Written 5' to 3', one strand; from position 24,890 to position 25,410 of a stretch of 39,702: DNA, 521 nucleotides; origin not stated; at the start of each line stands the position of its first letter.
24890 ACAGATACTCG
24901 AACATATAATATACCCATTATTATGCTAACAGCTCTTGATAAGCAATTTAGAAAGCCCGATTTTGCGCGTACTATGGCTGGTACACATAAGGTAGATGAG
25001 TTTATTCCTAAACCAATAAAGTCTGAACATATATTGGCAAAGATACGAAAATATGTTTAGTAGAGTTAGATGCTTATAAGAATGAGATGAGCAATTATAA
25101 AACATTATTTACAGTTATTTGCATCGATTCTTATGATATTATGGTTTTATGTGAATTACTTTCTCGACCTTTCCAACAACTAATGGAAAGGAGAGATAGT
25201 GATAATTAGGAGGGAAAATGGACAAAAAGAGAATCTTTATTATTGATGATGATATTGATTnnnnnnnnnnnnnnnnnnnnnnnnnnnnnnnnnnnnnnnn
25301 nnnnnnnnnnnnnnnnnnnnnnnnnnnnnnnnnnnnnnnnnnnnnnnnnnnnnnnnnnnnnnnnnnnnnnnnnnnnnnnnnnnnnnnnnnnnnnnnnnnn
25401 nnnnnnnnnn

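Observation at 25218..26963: Receiver domain fused directly to a malic enzyme: phosphorylation-controlled central-carbon enzyme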

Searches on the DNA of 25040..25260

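Call 69: search_rna_families(source=window, start=25040, end=25260, threshold=evalue, max_evalue=1)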
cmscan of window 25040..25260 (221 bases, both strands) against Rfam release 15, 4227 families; matches with E-value up to 1: 1.
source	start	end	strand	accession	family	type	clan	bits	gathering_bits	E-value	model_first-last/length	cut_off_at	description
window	25152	25202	+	RF02444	SpR10_sRNA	Gene; sRNA;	-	18.6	50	0.068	1-47/47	no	Streptococcus sRNA SpR10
